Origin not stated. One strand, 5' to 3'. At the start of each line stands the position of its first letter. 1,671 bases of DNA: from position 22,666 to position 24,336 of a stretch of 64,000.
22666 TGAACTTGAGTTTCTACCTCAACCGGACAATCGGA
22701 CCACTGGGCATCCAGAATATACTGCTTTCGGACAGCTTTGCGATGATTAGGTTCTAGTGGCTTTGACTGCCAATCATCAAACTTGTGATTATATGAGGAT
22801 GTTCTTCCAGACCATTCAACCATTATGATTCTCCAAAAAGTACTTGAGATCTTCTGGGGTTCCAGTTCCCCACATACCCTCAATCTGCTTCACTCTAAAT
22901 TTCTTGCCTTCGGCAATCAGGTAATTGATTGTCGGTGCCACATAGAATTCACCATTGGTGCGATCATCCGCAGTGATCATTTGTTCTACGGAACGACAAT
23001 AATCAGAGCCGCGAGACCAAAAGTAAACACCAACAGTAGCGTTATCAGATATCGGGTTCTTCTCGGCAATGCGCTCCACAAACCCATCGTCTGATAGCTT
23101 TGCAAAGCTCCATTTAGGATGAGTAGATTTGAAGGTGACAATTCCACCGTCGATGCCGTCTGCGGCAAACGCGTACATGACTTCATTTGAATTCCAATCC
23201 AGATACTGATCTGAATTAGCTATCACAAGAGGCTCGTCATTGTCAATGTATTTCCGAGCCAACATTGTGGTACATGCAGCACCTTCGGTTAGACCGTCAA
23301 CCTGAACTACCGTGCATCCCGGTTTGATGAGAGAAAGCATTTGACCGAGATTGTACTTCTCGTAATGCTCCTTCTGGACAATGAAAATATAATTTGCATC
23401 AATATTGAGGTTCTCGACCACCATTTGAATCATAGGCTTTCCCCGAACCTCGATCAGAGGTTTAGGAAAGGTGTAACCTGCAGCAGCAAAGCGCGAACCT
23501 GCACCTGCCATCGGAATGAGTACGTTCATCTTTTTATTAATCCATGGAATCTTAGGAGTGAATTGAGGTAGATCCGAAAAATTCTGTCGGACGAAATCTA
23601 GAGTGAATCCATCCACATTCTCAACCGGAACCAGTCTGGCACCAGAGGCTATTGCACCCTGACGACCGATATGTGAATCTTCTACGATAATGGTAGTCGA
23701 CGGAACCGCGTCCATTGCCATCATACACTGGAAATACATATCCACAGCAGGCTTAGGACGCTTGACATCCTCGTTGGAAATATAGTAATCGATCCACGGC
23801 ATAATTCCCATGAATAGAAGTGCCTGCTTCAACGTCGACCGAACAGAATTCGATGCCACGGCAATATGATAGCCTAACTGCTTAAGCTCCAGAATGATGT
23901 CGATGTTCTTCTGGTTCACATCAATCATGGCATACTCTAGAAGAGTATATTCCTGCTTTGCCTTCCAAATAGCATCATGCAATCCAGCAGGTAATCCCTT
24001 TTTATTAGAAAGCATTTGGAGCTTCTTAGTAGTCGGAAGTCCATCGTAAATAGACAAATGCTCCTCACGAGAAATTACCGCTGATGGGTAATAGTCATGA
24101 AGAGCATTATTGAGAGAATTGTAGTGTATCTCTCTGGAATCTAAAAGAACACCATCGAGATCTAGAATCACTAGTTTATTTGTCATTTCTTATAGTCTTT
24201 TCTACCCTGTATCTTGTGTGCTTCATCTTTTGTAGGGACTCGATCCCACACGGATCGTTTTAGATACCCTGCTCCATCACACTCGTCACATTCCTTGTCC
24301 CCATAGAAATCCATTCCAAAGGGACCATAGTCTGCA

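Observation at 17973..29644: Island of about 11.5 kb encoding nucleotide-sugar and glycosyltransferase enzymes inside a T4-like phage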

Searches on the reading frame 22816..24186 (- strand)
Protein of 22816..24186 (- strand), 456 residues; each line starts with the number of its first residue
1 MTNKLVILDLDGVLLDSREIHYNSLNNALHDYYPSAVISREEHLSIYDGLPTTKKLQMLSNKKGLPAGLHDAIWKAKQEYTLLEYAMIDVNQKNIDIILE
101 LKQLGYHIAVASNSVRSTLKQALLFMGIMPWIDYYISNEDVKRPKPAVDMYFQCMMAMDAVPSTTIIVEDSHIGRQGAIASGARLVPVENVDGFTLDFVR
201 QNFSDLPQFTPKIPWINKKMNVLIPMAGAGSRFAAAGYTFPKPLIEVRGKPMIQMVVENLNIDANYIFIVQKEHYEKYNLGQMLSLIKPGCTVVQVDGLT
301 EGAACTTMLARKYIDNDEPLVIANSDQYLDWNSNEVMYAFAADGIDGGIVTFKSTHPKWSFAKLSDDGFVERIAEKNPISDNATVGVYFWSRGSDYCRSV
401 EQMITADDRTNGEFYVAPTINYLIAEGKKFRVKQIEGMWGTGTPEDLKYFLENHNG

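Call 3: search_protein_families(library=pfam, proteins=[window:22816-24186:-], max_evalue=0.01)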
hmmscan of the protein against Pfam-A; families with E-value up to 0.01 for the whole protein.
window:22816-24186:- (456 aa): 3 families
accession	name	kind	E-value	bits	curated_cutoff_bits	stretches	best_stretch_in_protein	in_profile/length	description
PF13419.12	HAD_2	-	2.5e-23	83.6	23.8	1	6-186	1-176/178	Haloacid dehalogenase-like hydrolase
PF00702.32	Hydrolase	-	5e-15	56.8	26.4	1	4-182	2-191/191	haloacid dehalogenase-like hydrolase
PF12804.13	NTP_transf_3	-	2.4e-05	25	27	1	223-328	2-97/160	MobA-like NTP transferase domain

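Call 10: search_protein_families(library=ncbifam, proteins=[window:22816-24186:-], max_evalue=0.01)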
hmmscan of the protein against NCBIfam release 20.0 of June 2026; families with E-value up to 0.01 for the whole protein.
window:22816-24186:- (456 aa): 37 families (the best 25 are shown)
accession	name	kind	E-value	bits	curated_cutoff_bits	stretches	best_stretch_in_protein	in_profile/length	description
TIGR01208.1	rmlA_long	equivalog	1.4e-18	66.9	320.25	1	223-447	3-227/353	glucose-1-phosphate thymidylyltransferase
TIGR02009.1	PGMB-YQAB-SF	subfamily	4e-18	66.3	153.35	1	6-187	4-185/186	beta-phosphoglucomutase family hydrolase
TIGR03992.1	Arch_glmU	subfamily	1.1e-13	50.9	292.1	1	220-444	1-217/393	bifunctional sugar-1-phosphate nucleotidylyltransferase/acetyltransferase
NF009804.0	PRK13288.1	equivalog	2e-13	50.3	218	1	4-174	4-167/215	pyrophosphatase PpaX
TIGR01990.1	bPGM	equivalog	1.2e-12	48.2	189.4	1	5-187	3-185/187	beta-phosphoglucomutase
NF041173.1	Sug_nt_acttase_Thmprot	equivalog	2.4e-11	43.2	600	1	220-440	1-212/405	bifunctional sugar-1-phosphate nucleotidylyltransferase/acetyltransferase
NF053653.1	InDiPhoBT2121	equivalog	3.7e-11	43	245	1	4-188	2-186/216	inorganic diphosphatase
TIGR01454.1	AHBA_synth_RP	hypoth_equivalog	5e-11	42.6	246.65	1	6-183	1-169/205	AHBA synthesis associated protein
NF008000.0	PRK10725.1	equivalog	2.5e-10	40.8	215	1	6-188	8-185/188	fructose-1-phosphate/6-phosphogluconate phosphatase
NF046057.1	bifunc_MtlD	equivalog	5.1e-10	38.4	800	1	6-191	10-194/683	bifunctional mannitol-1-phosphate dehydrogenase/phosphatase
TIGR02253.1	CTE7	subfamily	9.2e-10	38.7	169.75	1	5-171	4-176/221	TIGR02253 family HAD-type hydrolase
NF007854.0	PRK10563.1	equivalog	1.3e-09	38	211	1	4-184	5-181/221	6-phosphogluconate phosphatase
NF041313.1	UDPGP_AglF_Halo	equivalog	4.3e-09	36.2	400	1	220-447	1-227/234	UTP--glucose-1-phosphate uridylyltransferase AglF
NF008087.0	PRK10826.1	equivalog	2.7e-08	33.7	191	1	100-180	103-183/222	hexitol phosphatase HxpB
TIGR01509.1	HAD-SF-IA-v3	subfamily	5.4e-08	33.1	29.4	1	85-186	61-152/154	HAD-IA family hydrolase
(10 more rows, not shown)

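Call 13: search_solved_structures(query=window:22816-24186:-, max_evalue=0.001)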
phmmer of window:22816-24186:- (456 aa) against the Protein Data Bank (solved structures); distinct sequences matched with E-value up to 0.001: 34.
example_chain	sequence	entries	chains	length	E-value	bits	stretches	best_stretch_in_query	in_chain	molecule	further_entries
4evw_A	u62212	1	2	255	5.9e-18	68.1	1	222-433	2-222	Nucleoside-diphosphate-sugar pyrophosphorylase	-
4uar_A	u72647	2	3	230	2.1e-08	36.6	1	6-186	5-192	Protein CbbY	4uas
3e58_A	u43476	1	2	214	7.7e-08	34.8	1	6-185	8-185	putative Beta-phosphoglucomutase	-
4uat_A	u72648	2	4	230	1e-07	34.3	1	6-186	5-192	Protein CbbY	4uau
6hdi_A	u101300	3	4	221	2.6e-07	33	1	4-192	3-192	Beta-phosphoglucomutase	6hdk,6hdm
6hdh_A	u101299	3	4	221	4.4e-07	32.2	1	4-192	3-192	Beta-phosphoglucomutase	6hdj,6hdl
5olw_A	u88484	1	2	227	4.4e-07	32.2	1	4-193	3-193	Beta-phosphoglucomutase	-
1lvh_A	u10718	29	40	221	4.5e-07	32.2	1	4-192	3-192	beta-phosphoglucomutase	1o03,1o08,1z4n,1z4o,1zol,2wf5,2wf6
6h8y_A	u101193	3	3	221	4.5e-07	32.2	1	4-192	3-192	Beta-phosphoglucomutase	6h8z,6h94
3fm9_A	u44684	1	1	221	8.5e-07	31.3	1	4-192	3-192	Beta-phosphoglucomutase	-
3kbb_A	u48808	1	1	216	9e-07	31.2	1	5-184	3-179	Phosphorylated carbohydrates phosphatase TM_1254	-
6i03_A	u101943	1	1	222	2.1e-06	30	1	4-192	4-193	Beta-phosphoglucomutase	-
5o6p_A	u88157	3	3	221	2.2e-06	29.9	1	4-192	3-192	Beta-phosphoglucomutase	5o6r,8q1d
6hdf_A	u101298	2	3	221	2.2e-06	29.9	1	4-192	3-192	Beta-phosphoglucomutase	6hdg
5ojz_A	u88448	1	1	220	2.3e-06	29.9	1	4-190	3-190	Beta-phosphoglucomutase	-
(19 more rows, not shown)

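Call 16: find_related_loci(query=window:22816-24186:-, collection=viral_contigs, flank=10000)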
Query window:22816-24186:- (456 aa) in viral_contigs; peptide patterns used: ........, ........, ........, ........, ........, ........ (x = any residue, [..] = any of these).
530 stretches matched a pattern; 522 encode a relative of the query (tblastn E <= 1e-3); the best 80 are kept; 80 distinct loci.
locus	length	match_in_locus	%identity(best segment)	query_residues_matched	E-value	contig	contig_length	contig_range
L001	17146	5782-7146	65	3-456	0e+0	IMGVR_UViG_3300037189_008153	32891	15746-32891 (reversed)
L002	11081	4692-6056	64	1-454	0e+0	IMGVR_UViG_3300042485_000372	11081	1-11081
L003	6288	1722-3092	64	1-456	0e+0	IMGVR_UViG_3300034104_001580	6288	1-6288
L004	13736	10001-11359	64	3-454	0e+0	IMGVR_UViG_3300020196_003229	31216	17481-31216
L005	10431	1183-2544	63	2-454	0e+0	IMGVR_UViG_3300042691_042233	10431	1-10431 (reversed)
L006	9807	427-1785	64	3-454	0e+0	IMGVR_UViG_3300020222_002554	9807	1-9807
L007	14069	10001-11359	64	3-454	0e+0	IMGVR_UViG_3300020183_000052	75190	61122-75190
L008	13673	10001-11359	64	3-454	0e+0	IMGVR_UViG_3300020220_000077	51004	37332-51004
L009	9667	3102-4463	64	3-454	0e+0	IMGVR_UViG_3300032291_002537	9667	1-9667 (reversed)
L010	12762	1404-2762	64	3-454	0e+0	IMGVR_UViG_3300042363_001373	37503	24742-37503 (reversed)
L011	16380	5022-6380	64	3-454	0e+0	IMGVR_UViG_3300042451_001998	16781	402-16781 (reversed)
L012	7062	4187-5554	64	2-456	0e+0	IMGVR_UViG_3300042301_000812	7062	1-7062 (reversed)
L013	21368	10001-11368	62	1-454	0e+0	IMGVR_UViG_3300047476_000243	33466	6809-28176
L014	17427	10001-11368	63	1-454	0e+0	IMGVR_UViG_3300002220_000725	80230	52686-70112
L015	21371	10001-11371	62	3-454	0e+0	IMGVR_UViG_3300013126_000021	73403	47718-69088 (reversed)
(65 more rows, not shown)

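Call 19: search_dna_similar(query=window:22816-24186:-, collection=phages, mode=protein, max_rows=40)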
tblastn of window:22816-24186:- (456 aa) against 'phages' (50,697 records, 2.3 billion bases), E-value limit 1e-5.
Records with a match: 31; places in all: 45; records where one place covers at least 80% of the query: 12.
Best place of each record, by identity: <60% 31.
By first word of the organism name: Synechococcus 19; Listeria 4; Ralstonia 2; Bacillus 2; Enterococcus 2; Bacteriophage 1; Stenotrophomonas 1.
By host as written in the record: Synechococcus sp. 5; - 4; Listeria monocytogenes 4; Parasynechococcus marenigrum WH 8102 3; Synechoccus sp. 2; Synechococcus sp. WH 7803 2; Synechococcus str. WH8109 2; Synechococcus sp. WH7803 2; and 5 more.
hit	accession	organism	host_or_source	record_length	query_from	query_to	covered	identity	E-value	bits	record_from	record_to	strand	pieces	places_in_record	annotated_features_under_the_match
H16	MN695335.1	Synechococcus phage B23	Synechoccus sp.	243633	17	456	96%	59.9%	2e-173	545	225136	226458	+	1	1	glucose-1-phosphate thymidylyltransferase | hypothetical protein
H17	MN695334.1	Synechococcus phage B3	Synechoccus sp.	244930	17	456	96%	59.9%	2e-173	545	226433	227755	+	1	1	glucose-1-phosphate thymidylyltransferase | hypothetical protein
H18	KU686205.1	Synechococcus phage S-CAM9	Synechococcus sp.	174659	17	456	96%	58.1%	1e-165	523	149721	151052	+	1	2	nucleoside-diphosphate-sugar pyrophosphorylase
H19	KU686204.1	Synechococcus phage S-CAM9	Synechococcus sp.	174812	17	456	96%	58.1%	1e-165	523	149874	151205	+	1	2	nucleoside-diphosphate-sugar pyrophosphorylase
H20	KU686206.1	Synechococcus phage S-CAM9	Synechococcus sp.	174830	17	456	96%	58.1%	1e-165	523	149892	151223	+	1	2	nucleoside-diphosphate-sugar pyrophosphorylase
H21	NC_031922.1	Synechococcus phage S-CAM9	Synechococcus sp.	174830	17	456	96%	58.1%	1e-165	523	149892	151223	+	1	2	nucleoside-diphosphate-sugar pyrophosphorylase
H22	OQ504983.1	Synechococcus phage S-8S55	Parasynechococcus marenigrum WH 8102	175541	17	456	96%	57.9%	1e-163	516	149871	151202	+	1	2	HAD-superfamily hydrolase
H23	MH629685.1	Synechococcus virus S-PRM1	Synechococcus sp. WH 7803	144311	17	456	96%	57.4%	2e-163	516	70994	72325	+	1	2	hypothetical protein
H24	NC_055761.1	Synechococcus virus S-PRM1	Synechococcus sp. WH 7803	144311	17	456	96%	57.4%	2e-163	516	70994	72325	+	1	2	hypothetical protein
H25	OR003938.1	Synechococcus phage DSL-LC03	Synechococcus sp.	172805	17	456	96%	56.1%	2e-159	504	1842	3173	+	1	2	glucose-1-phosphate thymidylyltransferase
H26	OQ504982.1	Synechococcus phage S-8S53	Parasynechococcus marenigrum WH 8102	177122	17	456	96%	49.5%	2e-163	595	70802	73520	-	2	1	nucleoside-diphosphate-sugar pyrophosphorylase | hypothetical protein | HAD-superfamily hydrolase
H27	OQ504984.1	Synechococcus phage S-8S56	Parasynechococcus marenigrum WH 8102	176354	17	456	96%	49.5%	2e-163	595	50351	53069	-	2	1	HAD-superfamily hydrolase (x2) | hypothetical protein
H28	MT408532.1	Synechococcus phage SynMITS9220M01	Synechococcus sp. MIT S9220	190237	216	453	52%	38.2%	5e-45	174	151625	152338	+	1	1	phosphatase | hypothetical protein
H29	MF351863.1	Synechococcus phage Bellamy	Synechococcus str. WH8109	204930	217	453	52%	38.3%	5e-45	174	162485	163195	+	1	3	206: phosphatase | 205: hypothetical protein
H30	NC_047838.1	Synechococcus phage Bellamy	Synechococcus str. WH8109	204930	217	453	52%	38.3%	5e-45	174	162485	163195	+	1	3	206: phosphatase | 205: hypothetical protein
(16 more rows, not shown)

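Call 20: get_annotated_region(hit=H16, flank=12000)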
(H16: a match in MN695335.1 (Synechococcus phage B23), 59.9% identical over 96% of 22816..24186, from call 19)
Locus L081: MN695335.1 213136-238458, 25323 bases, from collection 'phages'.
description: Synechococcus phage B23, complete genome.
organism: Synechococcus phage B23 (NCBI taxid 2674977)
taxonomy: Viruses; Duplodnaviria; Heunggongvirae; Uroviricota; Caudoviricetes; Kyanoviridae
host: Synechoccus sp.; source: -; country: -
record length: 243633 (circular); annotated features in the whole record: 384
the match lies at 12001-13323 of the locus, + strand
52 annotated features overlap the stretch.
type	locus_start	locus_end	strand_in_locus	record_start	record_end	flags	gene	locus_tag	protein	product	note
CDS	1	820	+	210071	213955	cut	-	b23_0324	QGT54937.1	secretory antigen precursor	gp324; Secretory antigen precursor SsaA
CDS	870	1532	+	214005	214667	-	-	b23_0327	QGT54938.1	hypothetical protein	gp327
CDS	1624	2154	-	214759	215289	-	-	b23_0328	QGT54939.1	hypothetical protein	gp328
CDS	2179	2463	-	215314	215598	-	-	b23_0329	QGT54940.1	hypothetical protein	gp329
CDS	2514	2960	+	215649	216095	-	-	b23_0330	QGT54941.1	hypothetical protein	gp330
CDS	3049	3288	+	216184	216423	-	-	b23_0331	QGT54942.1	hypothetical protein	gp331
CDS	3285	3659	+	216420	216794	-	-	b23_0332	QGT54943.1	hypothetical protein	gp332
CDS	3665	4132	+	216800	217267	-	-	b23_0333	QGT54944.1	hypothetical protein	gp333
tRNA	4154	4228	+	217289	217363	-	-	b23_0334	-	tRNA-Pro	tRNA-Pro-TGG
CDS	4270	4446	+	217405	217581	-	-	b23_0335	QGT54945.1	hypothetical protein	gp335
CDS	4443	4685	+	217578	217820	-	-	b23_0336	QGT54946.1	hypothetical protein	gp336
CDS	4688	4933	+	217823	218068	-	-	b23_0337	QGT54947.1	hypothetical protein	gp337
CDS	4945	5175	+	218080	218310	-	-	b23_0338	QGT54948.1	hypothetical protein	gp338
CDS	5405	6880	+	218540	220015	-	-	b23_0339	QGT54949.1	hypothetical protein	gp339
CDS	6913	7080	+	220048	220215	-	-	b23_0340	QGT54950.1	hypothetical protein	gp340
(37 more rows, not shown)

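Call 21: get_annotated_region(hit=H21, flank=12000)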
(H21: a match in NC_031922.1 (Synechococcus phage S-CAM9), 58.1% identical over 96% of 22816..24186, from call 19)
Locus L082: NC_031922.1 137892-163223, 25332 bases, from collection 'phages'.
description: Synechococcus phage S-CAM9 isolate 1109NB16, complete genome.
organism: Synechococcus phage S-CAM9 (NCBI taxid 1883369)
taxonomy: Viruses; Duplodnaviria; Heunggongvirae; Uroviricota; Caudoviricetes; Kyanoviridae; Kanaloavirus; Kanaloavirus scam9
host: Synechococcus sp.; source: -; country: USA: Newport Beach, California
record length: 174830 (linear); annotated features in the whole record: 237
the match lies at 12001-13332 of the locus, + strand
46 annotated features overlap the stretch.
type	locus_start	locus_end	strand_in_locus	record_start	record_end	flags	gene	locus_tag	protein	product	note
CDS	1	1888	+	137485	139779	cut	-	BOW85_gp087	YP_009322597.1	ribonucleotide reductase large subunit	-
CDS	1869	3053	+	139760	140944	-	-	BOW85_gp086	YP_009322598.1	ribonucleoside diphosphate reductase small subunit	-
CDS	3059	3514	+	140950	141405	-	-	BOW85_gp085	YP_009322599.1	hypothetical protein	-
CDS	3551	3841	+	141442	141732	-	-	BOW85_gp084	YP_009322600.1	hypothetical protein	-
CDS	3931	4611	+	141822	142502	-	-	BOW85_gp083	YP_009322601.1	minor coat protein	-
CDS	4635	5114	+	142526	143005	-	-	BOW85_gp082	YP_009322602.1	NAD synthetase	Annotated in some cyanophage as NAD synthetase; gp202, GIY-YIG_SF Superfamily protein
CDS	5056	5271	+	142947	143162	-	-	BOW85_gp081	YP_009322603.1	hypothetical protein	-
CDS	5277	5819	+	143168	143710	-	-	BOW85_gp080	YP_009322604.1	hypothetical protein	gp214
tRNA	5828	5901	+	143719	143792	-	-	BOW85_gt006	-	tRNA-Arg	tRNA-Arg-TCT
CDS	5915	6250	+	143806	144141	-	-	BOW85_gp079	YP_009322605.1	hypothetical protein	gp136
CDS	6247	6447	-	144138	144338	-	-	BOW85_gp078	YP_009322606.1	hypothetical protein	-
tRNA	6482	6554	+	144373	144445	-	-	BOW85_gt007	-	tRNA-Asn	tRNA-Asn-GTT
tRNA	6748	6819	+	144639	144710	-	-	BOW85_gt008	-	tRNA-Val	tRNA-Val-TAC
CDS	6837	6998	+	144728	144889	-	-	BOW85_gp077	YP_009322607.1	hypothetical protein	-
CDS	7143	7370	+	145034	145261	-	-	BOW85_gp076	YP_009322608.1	hypothetical protein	-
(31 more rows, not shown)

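Call 25: find_encoding_contigs(protein=window:22816-24186:-, flank=10000, max_places=6)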
Protein window:22816-24186:- (456 aa): no gene with exactly this product is on record in the collection.

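Call 73: find_related_loci(query=A6, collection=genome_contigs, flank=10000)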
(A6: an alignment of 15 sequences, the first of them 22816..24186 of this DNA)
Query A6 (456 aa) in genome_contigs; peptide patterns used: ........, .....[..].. (x = any residue, [..] = any of these).
223 stretches matched a pattern; 176 encode a relative of the query (tblastn E <= 1e-3); the best 80 are kept; 80 distinct loci.
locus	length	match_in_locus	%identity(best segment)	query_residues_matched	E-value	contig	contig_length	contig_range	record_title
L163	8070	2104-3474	60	3-454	0e+0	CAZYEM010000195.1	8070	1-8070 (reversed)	MAG TPA_asm: uncultured Bacteroides sp. isolate SRP272421_co2_596 genome assembly, contig: NODE_34677_length_8070_cov_5.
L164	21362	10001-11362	57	4-456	1e-176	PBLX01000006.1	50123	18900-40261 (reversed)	MAG: Legionellales bacterium isolate SP228 27959, whole genome shotgun sequence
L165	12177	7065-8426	57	4-455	2e-174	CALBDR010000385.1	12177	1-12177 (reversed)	MAG TPA_asm: uncultured Candidatus Melainabacteria bacterium isolate ERR1995206_bin.70_CONCOCT_v1.1_MAG genome assembly,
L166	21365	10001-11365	56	5-456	5e-174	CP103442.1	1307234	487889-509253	Methylophilaceae bacterium LSUCC0401 chromosome, complete genome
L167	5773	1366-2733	55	1-455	1e-174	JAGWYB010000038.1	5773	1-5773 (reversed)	MAG: Actinomycetales bacterium isolate REEB480 contig-150_24266, whole genome shotgun sequence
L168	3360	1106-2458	57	4-453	2e-180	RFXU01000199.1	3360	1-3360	MAG: Flavobacteriaceae bacterium isolate WB5_5_115 contig_100_198, whole genome shotgun sequence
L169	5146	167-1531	54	4-456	1e-174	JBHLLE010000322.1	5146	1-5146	MAG: Candidatus Hermodarchaeota archaeon isolate DZ1M.378 DZ1M.378@86844, whole genome shotgun sequence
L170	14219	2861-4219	56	4-456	1e-168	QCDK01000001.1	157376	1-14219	Prochlorococcus sp. AG-355-G23 Ga0115760_101, whole genome shotgun sequence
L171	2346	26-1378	55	4-452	5e-180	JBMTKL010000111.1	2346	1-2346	MAG: Acholeplasmataceae bacterium isolate CJ_V5_S11_100percent_par_CJ_V5_S11_metabat.59_sub NODE_57699_length_2346_cov_3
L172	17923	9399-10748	54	4-454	1e-162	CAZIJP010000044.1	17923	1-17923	MAG TPA_asm: uncultured bacterium isolate binchicken_co113_227 genome assembly, contig: NODE_3579_length_17923_cov_5.376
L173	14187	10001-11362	54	1-453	9e-162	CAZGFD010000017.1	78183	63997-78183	MAG TPA_asm: uncultured Nitrospiraceae bacterium isolate SRP334346_co1_138 genome assembly, contig: NODE_410_length_7818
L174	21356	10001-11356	60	3-452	0e+0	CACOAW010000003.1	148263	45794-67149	MAG: uncultured Candidatus Poseidoniales archaeon isolate AH-287-M04 genome assembly, contig: AH-287-M04_NODE_3, whole g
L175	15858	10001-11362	50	4-455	1e-159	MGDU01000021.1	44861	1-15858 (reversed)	MAG: Candidatus Uhrbacteria bacterium RIFCSPHIGHO2_02_FULL_46_47 rifcsphigho2_02_scaffold_4685, whole genome shotgun seq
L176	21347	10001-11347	52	4-450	8e-159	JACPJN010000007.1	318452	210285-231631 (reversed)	MAG: Candidatus Uhrbacteria bacterium isolate NC_groundwater_469_Ag_B-0.1um_52_25 S34_3B_scaffold_367505, whole genome s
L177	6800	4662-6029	51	4-455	3e-159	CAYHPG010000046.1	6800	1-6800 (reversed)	MAG TPA_asm: uncultured Gammaproteobacteria bacterium isolate ERP119705_co14_260 genome assembly, contig: NODE_19094_len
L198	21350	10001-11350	48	4-453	2e-143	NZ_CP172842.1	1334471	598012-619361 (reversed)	Candidatus Pelagibacter bacterium nBUS_30 chromosome, complete genome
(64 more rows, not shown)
